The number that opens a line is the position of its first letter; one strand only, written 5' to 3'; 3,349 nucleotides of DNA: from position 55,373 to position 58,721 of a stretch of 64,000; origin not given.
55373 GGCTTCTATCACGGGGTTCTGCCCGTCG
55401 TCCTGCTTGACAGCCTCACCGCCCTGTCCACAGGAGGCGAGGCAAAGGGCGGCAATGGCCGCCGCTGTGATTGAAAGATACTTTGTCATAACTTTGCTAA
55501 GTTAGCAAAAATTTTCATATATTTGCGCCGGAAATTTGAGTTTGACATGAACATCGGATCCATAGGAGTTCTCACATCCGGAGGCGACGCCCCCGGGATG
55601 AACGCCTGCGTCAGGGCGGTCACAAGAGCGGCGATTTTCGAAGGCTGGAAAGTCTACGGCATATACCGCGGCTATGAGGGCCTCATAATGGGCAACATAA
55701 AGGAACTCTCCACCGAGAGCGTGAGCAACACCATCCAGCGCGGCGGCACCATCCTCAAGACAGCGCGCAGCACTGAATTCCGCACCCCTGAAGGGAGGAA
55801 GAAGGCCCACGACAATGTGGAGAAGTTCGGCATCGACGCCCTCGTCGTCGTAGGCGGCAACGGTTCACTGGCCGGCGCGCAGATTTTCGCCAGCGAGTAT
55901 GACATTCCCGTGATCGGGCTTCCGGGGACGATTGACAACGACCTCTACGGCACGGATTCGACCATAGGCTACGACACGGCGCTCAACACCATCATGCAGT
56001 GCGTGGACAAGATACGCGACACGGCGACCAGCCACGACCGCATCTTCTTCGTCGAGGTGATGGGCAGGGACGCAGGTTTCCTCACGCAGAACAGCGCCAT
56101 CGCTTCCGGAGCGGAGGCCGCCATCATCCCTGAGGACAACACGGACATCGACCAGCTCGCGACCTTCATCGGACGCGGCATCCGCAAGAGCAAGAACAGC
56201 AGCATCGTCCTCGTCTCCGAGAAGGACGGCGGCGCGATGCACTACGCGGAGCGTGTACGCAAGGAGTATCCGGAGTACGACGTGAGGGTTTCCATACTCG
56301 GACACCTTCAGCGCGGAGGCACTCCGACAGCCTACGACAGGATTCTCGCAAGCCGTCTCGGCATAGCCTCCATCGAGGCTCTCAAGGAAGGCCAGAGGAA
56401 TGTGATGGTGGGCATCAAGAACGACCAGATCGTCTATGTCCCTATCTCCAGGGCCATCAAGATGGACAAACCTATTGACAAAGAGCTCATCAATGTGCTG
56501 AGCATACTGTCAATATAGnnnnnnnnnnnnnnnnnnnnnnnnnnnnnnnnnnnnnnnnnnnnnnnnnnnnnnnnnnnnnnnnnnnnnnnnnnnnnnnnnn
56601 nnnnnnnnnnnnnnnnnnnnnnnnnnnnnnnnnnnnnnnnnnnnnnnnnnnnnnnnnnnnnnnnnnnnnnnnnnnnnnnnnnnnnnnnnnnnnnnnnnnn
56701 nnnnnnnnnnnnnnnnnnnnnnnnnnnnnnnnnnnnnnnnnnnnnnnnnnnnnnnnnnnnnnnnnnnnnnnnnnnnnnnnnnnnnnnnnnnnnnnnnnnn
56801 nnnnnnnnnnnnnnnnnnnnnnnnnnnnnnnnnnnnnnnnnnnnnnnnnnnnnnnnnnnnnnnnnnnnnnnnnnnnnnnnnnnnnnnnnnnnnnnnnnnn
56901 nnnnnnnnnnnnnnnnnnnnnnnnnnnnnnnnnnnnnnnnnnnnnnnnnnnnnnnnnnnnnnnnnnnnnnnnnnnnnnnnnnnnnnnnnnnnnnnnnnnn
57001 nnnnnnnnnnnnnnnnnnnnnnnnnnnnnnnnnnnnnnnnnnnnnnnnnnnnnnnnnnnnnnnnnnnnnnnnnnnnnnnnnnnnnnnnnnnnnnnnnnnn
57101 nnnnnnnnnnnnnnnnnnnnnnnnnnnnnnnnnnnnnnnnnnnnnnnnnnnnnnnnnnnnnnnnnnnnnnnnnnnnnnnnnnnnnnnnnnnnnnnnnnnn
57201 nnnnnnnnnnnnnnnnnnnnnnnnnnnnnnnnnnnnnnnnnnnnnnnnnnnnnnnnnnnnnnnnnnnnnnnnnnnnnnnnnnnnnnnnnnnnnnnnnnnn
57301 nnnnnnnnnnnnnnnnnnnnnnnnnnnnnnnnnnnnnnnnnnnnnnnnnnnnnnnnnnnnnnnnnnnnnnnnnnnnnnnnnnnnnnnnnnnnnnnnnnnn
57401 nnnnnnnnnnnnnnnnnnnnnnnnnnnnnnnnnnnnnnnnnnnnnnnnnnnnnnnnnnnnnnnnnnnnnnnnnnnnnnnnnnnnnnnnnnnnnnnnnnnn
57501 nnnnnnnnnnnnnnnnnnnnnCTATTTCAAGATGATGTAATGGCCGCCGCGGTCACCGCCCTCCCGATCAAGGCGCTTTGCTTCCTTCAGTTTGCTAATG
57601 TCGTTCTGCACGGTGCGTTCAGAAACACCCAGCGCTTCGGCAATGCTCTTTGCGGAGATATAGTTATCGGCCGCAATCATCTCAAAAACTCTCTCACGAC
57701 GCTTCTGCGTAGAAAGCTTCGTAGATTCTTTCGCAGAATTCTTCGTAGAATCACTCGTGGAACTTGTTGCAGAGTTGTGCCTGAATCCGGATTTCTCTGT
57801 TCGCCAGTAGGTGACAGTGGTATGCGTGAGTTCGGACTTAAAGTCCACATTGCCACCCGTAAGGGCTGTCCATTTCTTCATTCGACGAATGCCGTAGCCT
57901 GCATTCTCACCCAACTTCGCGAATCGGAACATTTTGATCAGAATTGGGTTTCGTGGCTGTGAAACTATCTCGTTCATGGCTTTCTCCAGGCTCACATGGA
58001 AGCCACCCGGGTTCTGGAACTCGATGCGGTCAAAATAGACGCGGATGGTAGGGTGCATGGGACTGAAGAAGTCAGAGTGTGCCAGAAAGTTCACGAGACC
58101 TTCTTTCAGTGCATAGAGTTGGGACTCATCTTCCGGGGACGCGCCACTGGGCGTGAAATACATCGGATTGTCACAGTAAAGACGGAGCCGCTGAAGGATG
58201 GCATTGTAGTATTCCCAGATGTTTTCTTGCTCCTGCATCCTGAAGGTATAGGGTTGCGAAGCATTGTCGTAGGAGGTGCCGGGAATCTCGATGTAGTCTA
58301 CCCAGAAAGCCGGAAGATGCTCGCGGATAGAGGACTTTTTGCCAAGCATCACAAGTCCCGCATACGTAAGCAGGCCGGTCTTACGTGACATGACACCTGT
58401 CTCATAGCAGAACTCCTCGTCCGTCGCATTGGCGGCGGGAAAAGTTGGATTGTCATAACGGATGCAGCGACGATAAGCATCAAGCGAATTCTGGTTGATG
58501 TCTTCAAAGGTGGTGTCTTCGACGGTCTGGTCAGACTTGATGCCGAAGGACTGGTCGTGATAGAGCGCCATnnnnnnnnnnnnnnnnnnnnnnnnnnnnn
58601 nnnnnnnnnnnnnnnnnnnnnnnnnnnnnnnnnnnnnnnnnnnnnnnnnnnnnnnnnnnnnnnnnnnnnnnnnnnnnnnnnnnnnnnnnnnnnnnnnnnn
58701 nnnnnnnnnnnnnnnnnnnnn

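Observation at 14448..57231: A 164-bp MITE family in three copies; one insertion is reversible in silico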

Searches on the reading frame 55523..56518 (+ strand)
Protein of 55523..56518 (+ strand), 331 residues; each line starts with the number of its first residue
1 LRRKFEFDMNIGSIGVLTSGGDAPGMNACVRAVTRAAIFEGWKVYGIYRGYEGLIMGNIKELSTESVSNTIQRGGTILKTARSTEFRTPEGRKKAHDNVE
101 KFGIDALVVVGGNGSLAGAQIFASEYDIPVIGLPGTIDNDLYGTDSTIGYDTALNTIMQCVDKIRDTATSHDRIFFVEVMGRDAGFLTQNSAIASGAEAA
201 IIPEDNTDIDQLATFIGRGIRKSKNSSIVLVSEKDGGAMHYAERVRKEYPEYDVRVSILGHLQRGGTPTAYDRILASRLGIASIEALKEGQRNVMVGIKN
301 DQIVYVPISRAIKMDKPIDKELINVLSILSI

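Call 9: search_protein_families(library=pfam, proteins=[window:55523-56518:+], max_evalue=0.01)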
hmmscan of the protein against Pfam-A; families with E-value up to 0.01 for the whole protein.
window:55523-56518:+ (331 aa): 3 families
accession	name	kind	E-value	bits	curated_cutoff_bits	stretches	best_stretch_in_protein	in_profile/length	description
PF00365.25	PFK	-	2e-108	362.4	30.9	1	14-287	2-277/277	Phosphofructokinase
PF01513.26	NAD_kinase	-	0.0013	19.5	25.5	1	92-134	61-103/130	ATP-NAD kinase N-terminal domain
PF00731.26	AIRC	-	0.0025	17.8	30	1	68-146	19-95/148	AIR carboxylase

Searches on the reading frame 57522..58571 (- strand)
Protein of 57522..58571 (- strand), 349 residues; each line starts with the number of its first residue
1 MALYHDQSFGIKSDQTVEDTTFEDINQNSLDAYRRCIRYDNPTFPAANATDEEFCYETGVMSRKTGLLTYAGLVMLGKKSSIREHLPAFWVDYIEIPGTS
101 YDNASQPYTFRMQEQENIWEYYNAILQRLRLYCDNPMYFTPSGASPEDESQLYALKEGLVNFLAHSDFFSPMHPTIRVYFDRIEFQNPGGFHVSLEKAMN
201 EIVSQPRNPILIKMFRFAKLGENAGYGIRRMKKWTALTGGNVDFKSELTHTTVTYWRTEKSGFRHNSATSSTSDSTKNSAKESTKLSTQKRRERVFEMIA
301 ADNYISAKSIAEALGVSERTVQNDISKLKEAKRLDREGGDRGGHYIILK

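Call 9: search_protein_families(library=pfam, proteins=[window:57522-58571:-], max_evalue=0.01)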
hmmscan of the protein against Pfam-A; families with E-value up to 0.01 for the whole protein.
window:57522-58571:- (349 aa): 13 families
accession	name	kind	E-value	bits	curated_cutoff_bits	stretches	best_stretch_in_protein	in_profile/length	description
PF13749.12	HATPase_c_4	-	9.1e-13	48.5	26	1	173-253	3-87/89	Putative ATP-dependent DNA helicase recG C-terminal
PF08279.18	HTH_11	-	3.6e-10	40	25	1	291-331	1-42/55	HTH domain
PF08220.18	HTH_DeoR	-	1.4e-06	28.4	21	1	291-336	1-46/57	DeoR-like helix-turn-helix domain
PF20432.4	Xre-like-HTH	-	0.0002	22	25.8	1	304-342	23-58/63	Antitoxin Xre-like helix-turn-helix domain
PF08280.17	HTH_Mga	-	0.0002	21.7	23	1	302-331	17-46/59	M protein trans-acting positive regulator (MGA) HTH domain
PF21476.4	PF0610-like_N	-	0.00061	20.4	33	1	291-326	2-36/50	PF0610-like, N-terminal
PF13384.12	HTH_23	-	0.00064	19.9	24.6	1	290-323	5-36/50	Homeodomain-like domain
PF08281.18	Sigma70_r4_2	-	0.0012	18.9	25.7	1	291-327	14-49/54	Sigma-70, region 4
PF13730.12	HTH_36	-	0.0014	18.8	25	1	304-331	25-52/55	Helix-turn-helix domain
PF00196.25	GerE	-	0.0018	18.3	23.5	1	291-328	6-41/57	Bacterial regulatory proteins, luxR family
PF13412.12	HTH_24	-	0.0022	18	21.9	1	292-330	5-43/48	Winged helix-turn-helix DNA-binding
PF01325.25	Fe_dep_repress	-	0.0052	17.4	26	0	299-331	17-49/60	Iron dependent repressor, N-terminal DNA binding domain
PF13518.12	HTH_28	-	0.0065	17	25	0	291-333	1-41/52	Helix-turn-helix domain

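Call 15: find_encoding_contigs(protein=window:57522-58571:-, flank=4000, max_places=10)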
Protein window:57522-58571:- (349 aa): 13 contigs read that carry it; 5 places shown.
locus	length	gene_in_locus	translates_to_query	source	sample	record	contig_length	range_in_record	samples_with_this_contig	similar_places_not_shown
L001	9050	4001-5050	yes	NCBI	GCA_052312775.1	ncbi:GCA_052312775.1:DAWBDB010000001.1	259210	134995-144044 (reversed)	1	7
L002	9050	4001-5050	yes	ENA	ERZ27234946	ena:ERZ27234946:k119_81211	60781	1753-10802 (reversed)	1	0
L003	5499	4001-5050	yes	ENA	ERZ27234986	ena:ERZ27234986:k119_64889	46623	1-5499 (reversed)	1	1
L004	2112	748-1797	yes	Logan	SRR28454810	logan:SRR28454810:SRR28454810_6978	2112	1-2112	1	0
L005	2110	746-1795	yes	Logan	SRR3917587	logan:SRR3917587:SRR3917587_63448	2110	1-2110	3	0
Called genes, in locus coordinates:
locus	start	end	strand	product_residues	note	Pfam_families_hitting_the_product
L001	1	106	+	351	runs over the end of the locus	PF13444:Acetyltransf_5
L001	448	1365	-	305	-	PF00892:EamA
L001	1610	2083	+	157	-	PF04073:tRNA_edit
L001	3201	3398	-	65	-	-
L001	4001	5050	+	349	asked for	PF13749:HATPase_c_4, PF08220:HTH_DeoR (weak), PF08279:HTH_11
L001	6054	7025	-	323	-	PF00365:PFK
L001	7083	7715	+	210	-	PF00881:Nitroreductase, PF14512:TM1586_NiRdase (faint)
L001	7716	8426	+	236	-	PF22435:MRM3-like_sub_bind, PF00588:SpoU_methylase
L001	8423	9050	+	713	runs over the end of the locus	PF07244:POTRA (faint), PF01103:Omp85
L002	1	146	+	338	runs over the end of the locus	PF09603:Fib_succ_major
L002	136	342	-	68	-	PF03772:Competence (weak)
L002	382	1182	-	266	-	PF03772:Competence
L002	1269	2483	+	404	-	PF00871:Acetate_kinase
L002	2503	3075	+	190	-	PF06130:PTAC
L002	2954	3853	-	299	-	-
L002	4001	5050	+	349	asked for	PF13749:HATPase_c_4, PF08220:HTH_DeoR (weak), PF08279:HTH_11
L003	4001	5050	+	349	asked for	PF13749:HATPase_c_4, PF08220:HTH_DeoR (weak), PF08279:HTH_11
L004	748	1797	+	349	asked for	PF13749:HATPase_c_4, PF08220:HTH_DeoR (weak), PF08279:HTH_11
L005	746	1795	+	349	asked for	PF13749:HATPase_c_4, PF08220:HTH_DeoR (weak), PF08279:HTH_11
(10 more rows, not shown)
